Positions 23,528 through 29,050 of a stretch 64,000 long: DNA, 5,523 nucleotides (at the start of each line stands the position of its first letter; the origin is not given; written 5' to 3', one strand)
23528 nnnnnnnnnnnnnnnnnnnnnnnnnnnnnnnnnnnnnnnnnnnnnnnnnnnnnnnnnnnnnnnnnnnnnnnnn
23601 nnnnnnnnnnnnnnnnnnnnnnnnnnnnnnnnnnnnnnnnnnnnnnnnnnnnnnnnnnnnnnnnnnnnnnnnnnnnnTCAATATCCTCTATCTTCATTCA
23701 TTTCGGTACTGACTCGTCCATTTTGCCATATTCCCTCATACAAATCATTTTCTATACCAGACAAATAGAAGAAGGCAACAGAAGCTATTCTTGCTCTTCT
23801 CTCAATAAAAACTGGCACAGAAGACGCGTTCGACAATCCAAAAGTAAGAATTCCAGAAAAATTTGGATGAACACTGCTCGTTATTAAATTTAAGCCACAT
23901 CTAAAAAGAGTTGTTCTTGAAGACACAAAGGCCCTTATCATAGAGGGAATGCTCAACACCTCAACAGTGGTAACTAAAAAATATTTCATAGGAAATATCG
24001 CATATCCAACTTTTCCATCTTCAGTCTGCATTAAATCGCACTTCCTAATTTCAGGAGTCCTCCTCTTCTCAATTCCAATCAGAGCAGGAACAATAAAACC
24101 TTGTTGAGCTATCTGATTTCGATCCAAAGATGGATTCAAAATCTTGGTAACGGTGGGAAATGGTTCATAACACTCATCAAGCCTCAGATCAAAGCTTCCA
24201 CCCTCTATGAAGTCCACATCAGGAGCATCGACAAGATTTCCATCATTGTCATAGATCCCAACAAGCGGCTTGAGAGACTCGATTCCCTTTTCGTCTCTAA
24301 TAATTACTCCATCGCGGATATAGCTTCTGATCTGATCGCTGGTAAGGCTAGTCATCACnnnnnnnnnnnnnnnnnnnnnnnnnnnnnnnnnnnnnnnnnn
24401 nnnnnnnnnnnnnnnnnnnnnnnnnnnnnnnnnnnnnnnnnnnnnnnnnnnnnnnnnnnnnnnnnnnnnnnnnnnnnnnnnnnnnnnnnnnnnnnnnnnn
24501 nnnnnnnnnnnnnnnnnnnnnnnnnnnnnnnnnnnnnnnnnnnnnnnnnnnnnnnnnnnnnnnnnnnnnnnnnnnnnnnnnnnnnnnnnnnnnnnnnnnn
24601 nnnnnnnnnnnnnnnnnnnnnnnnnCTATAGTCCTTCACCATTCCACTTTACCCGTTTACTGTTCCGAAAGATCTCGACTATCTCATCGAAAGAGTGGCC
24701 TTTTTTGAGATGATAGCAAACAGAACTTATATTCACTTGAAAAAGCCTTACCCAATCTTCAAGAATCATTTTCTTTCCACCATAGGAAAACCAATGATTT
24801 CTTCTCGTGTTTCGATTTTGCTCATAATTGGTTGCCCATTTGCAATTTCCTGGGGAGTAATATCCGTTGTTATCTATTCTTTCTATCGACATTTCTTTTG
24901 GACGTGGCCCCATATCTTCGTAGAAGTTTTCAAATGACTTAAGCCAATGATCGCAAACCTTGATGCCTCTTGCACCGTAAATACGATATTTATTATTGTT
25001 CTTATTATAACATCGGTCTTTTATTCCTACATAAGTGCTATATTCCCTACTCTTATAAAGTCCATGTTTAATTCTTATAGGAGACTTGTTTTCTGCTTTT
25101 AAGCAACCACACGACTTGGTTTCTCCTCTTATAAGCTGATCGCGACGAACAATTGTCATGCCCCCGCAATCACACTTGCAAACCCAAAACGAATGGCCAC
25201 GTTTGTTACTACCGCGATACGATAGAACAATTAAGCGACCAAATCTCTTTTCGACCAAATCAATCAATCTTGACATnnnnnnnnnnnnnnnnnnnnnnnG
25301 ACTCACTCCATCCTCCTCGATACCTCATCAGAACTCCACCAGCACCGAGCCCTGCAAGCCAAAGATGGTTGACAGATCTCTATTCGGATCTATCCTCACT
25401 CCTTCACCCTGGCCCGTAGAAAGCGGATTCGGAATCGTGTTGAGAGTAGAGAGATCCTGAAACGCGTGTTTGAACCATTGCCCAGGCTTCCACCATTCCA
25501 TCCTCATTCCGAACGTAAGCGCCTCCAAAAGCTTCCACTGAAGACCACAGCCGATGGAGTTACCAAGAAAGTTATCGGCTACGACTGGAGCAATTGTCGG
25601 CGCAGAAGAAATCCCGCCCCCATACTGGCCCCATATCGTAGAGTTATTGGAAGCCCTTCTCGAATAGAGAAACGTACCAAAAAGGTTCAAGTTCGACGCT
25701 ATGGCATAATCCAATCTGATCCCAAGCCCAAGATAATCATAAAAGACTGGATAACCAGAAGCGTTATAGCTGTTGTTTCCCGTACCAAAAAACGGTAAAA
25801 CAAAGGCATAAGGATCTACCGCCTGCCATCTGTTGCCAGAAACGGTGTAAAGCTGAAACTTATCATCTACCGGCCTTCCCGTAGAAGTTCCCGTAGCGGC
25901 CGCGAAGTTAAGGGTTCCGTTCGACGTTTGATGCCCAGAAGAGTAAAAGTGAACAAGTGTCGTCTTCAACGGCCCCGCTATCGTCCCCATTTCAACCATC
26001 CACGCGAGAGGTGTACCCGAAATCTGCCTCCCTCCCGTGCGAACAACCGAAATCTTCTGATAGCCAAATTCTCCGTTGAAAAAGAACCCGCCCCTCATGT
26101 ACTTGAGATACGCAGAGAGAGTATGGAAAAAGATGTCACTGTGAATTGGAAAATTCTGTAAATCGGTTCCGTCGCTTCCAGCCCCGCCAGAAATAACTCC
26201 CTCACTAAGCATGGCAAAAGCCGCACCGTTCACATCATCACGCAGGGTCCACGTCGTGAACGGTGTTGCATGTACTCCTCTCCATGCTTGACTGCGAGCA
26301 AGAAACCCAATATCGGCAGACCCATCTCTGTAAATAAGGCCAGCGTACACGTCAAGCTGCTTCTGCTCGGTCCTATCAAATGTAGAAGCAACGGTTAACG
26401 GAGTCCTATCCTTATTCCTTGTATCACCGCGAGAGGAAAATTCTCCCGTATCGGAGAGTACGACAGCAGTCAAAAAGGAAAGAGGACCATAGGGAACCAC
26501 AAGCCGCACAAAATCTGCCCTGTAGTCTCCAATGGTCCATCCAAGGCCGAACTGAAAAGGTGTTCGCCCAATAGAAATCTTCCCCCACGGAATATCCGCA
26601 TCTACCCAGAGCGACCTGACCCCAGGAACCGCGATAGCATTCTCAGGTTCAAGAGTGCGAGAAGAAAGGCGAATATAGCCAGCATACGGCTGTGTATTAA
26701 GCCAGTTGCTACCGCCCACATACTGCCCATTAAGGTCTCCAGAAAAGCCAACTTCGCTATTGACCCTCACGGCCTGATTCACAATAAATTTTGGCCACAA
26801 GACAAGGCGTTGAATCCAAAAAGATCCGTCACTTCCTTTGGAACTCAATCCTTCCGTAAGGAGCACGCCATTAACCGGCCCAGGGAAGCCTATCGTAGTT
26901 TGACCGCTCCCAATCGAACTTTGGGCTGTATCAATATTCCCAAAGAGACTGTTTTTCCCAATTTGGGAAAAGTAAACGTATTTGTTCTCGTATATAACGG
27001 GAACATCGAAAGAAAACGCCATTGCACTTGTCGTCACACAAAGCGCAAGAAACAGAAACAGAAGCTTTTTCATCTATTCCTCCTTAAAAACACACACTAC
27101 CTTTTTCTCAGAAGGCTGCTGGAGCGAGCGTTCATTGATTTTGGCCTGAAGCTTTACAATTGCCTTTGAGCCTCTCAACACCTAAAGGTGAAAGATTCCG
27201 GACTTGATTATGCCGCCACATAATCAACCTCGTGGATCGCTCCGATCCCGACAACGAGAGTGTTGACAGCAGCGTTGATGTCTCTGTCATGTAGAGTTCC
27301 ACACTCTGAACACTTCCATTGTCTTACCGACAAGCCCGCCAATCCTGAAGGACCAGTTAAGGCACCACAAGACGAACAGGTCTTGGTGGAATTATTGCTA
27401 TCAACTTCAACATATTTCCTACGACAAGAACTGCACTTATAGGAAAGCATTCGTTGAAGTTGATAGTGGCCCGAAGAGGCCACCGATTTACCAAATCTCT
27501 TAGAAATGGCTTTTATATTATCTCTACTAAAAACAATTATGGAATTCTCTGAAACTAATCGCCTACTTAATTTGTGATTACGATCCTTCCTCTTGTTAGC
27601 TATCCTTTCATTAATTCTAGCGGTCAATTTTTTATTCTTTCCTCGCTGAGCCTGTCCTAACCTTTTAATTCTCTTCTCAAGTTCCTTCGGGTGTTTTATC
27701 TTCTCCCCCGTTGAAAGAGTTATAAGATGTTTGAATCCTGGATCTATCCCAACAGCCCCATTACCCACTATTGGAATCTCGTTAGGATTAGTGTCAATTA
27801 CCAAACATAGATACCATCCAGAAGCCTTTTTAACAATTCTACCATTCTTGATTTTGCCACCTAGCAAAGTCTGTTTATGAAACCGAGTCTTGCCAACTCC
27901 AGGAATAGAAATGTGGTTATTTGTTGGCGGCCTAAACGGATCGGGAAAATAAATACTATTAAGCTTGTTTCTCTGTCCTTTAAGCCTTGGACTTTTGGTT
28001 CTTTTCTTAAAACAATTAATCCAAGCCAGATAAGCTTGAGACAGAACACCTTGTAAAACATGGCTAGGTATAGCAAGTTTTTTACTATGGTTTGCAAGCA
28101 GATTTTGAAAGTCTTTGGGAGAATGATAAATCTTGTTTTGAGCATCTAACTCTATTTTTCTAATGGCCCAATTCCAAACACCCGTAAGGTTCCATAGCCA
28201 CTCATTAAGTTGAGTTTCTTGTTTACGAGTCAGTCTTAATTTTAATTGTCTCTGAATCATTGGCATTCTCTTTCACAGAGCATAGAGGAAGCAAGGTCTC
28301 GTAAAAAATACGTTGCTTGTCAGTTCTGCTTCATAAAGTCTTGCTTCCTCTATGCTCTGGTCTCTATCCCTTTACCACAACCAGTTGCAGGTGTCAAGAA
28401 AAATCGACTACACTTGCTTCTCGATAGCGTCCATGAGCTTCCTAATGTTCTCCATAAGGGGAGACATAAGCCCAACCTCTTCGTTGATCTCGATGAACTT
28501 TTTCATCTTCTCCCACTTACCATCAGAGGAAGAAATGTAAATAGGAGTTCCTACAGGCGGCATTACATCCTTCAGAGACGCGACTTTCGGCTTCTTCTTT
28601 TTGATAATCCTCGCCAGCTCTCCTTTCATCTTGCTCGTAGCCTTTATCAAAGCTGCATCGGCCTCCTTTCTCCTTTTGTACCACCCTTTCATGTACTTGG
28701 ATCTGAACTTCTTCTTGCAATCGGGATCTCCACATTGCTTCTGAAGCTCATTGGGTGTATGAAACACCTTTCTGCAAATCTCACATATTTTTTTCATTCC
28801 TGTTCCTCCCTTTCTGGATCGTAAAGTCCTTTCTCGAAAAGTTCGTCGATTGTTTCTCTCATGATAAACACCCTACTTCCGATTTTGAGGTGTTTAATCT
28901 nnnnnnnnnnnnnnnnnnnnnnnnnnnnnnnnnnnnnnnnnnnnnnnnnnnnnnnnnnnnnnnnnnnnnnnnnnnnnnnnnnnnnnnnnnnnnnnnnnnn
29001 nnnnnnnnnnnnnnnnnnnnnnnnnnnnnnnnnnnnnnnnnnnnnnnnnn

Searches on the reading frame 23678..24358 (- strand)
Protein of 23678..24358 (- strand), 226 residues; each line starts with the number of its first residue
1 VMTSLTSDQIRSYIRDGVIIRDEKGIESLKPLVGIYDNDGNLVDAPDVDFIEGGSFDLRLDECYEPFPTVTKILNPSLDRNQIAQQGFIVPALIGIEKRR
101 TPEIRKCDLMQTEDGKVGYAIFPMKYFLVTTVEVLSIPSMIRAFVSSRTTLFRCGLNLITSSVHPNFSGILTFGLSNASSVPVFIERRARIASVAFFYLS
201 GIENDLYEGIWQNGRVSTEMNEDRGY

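Call 3: search_protein_families(library=pfam, proteins=[window:23678-24358:-], max_evalue=0.01)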
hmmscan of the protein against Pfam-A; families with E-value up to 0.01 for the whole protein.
window:23678-24358:- (226 aa): 2 families
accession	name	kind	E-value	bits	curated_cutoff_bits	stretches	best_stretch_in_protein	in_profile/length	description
PF22769.1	DCD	-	6.1e-14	52.8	27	1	49-197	24-151/153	dCTP deaminase-like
PF00692.24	dUTPase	-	0.007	16.6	22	0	119-210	24-115/129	dUTPase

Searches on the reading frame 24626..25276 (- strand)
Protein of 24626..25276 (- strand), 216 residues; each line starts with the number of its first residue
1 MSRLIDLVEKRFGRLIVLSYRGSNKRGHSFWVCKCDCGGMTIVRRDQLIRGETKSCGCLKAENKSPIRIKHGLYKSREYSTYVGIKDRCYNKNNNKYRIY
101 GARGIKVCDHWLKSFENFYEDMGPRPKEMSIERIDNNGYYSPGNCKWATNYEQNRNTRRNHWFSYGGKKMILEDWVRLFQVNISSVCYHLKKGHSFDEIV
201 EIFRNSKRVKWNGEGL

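Call 3: search_protein_families(library=pfam, proteins=[window:24626-25276:-], max_evalue=0.01)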
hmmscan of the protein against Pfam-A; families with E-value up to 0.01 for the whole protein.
window:24626-25276:- (216 aa): 0 families

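Call 85: search_protein_families(library=phrogs, proteins=[window:24626-25276:-], max_evalue=0.001)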
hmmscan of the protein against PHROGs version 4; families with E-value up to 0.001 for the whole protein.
window:24626-25276:- (216 aa): 10 families
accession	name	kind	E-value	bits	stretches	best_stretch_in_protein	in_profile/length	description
phrog_374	-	DNA, RNA and nucleotide metabolism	2.2e-66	225.9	1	1-208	191-404/617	HNH endonuclease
phrog_3377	-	DNA, RNA and nucleotide metabolism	9.2e-46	157.2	1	70-206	6-143/196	HNH endonuclease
phrog_8790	-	DNA, RNA and nucleotide metabolism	3.6e-34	119.8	1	70-166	17-112/241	restriction endonuclease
phrog_2081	-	DNA, RNA and nucleotide metabolism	6.7e-30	105.6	1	9-165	34-203/433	HNH endonuclease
phrog_953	-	DNA, RNA and nucleotide metabolism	2.4e-14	54.5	1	62-159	208-307/420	HNH endonuclease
phrog_22195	-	unknown function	7.5e-07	30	1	9-76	12-75/148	-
phrog_27240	-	unknown function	1.6e-05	26.3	1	16-66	16-63/132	-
phrog_18493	-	unknown function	2.8e-05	25.2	1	5-62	58-112/136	-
phrog_4578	-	DNA, RNA and nucleotide metabolism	0.00014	22.8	1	120-210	21-113/130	HNH endonuclease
phrog_3118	-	DNA, RNA and nucleotide metabolism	0.00052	20.6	1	98-148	41-88/287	HNH endonuclease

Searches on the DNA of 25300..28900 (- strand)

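Call 9: search_dna_similar(query=window:25300-28900:-, collection=phages, mode=distant)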
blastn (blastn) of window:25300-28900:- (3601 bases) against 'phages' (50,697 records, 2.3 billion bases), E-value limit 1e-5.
No match.
